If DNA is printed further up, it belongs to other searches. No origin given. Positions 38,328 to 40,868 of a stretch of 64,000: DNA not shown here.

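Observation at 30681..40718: FLVB-like and FLVA-like flavodiiron genes sit 6 kb apart on the same strand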

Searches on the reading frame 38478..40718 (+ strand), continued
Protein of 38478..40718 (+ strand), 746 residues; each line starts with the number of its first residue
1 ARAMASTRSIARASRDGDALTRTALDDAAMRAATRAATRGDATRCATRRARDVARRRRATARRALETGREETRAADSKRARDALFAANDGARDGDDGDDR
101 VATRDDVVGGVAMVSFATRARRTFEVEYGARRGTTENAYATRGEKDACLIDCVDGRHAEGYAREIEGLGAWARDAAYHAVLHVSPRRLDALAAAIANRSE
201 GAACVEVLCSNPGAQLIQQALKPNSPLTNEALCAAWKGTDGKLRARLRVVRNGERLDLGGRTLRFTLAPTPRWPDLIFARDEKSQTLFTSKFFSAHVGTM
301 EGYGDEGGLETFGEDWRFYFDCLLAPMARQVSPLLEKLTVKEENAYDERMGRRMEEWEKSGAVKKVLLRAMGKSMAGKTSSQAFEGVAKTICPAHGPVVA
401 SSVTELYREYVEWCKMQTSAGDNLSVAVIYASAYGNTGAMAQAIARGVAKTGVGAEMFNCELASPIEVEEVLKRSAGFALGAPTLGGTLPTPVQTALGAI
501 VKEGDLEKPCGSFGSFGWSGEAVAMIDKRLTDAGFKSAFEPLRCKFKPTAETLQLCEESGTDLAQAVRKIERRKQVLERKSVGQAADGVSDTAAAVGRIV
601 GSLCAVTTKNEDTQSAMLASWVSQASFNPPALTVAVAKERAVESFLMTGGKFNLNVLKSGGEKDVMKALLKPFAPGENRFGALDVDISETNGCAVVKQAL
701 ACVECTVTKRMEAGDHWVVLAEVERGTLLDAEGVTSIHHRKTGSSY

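Call 26: find_encoding_contigs(protein=P0057, flank=10000, max_places=1)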
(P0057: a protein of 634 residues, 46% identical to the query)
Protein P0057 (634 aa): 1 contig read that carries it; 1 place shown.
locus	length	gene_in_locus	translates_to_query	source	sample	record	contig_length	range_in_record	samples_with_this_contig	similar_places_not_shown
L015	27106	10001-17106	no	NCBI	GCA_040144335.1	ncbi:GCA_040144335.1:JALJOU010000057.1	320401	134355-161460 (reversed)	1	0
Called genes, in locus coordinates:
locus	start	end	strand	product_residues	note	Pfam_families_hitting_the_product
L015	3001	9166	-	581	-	PF00753:Lactamase_B, PF19583:ODP, PF12706:Lactamase_B_2 (faint), PF01613:Flavin_Reduct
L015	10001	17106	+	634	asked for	PF00258:Flavodoxin_1, PF01613:Flavin_Reduct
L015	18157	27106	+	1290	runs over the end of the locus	PF03810:IBN_N (weak), PF08389:Xpo1, PF24138:TPR_TNPO3_IPO13_2nd, PF24139:TPR_TNPO3_IPO13_4th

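Call 30: find_encoding_contigs(protein=P0009, flank=10000, max_places=1)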
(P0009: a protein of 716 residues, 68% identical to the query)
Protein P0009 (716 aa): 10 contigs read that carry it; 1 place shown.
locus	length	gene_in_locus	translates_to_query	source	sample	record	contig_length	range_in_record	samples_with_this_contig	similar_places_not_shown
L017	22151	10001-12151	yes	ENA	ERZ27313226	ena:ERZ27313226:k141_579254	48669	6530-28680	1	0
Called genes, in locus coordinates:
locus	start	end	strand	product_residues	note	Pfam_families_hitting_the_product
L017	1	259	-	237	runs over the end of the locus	PF02545:Maf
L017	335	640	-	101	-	PF11326:PANTS-like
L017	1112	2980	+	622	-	PF00753:Lactamase_B, PF19583:ODP, PF01613:Flavin_Reduct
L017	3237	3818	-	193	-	-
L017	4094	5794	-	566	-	PF00069:Pkinase, PF17667:Pkinase_fungal (weak), PF24289:DUF7477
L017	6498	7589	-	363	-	PF00291:PALP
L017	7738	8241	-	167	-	PF09494:Slx4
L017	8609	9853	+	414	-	PF05206:TRM13, PF13679:Methyltransf_32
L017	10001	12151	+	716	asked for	PF00258:Flavodoxin_1, PF01613:Flavin_Reduct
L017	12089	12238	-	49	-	-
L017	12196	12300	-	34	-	-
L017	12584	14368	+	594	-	-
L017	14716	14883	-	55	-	-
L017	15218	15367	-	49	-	-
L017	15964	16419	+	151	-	-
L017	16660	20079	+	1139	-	PF00176:SNF2-rel_dom, PF04851:ResIII (weak), PF00271:Helicase_C, PF25875:WHD_Rad26_CSB (weak)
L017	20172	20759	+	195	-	PF04140:ICMT, PF04191:PEMT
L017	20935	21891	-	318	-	PF22842:Pel9A-like_beta_helix, PF13229:Beta_helix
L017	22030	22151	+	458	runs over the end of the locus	PF01264:Chorismate_synt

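Call 31: find_encoding_contigs(protein=P0014, flank=10000, max_places=1)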
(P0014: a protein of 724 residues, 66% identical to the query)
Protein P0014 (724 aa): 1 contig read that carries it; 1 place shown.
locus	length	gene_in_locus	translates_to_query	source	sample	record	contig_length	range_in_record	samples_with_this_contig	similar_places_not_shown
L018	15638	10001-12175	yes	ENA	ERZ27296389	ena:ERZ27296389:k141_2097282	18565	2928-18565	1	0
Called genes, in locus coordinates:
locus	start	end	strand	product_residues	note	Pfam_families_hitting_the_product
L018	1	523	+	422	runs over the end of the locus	PF00176:SNF2-rel_dom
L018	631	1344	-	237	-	PF02545:Maf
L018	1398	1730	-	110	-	PF11326:PANTS-like (weak)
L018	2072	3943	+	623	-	PF00753:Lactamase_B, PF19583:ODP, PF01613:Flavin_Reduct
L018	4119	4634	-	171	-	-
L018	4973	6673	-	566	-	PF00069:Pkinase, PF17667:Pkinase_fungal (weak), PF24289:DUF7477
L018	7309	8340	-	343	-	PF00291:PALP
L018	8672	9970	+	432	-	PF05206:TRM13, PF13679:Methyltransf_32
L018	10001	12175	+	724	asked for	PF00258:Flavodoxin_1, PF01613:Flavin_Reduct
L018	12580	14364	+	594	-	-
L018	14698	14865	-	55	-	-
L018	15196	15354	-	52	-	-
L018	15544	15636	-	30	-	?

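Call 33: search_protein_families(library=pfam, proteins=[L013:6591-8240:+, L007:6867-8642:+, L017:7738-8241:-], max_evalue=1)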
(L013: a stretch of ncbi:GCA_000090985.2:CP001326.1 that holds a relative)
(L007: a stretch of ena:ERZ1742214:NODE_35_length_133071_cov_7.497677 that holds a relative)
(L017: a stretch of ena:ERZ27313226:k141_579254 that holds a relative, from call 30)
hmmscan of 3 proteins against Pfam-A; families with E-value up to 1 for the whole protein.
L013:6591-8240:+ (549 aa): 1 family
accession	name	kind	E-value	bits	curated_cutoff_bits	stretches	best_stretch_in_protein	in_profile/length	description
PF14985.11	TM140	-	0.094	13.1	30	1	415-495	9-87/180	TM140 protein family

L007:6867-8642:+ (591 aa): 0 families

L017:7738-8241:- (167 aa): 1 family
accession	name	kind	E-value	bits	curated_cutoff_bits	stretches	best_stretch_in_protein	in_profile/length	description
PF09494.16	Slx4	-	2e-09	37.7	24.8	1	96-150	2-58/60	Slx4 endonuclease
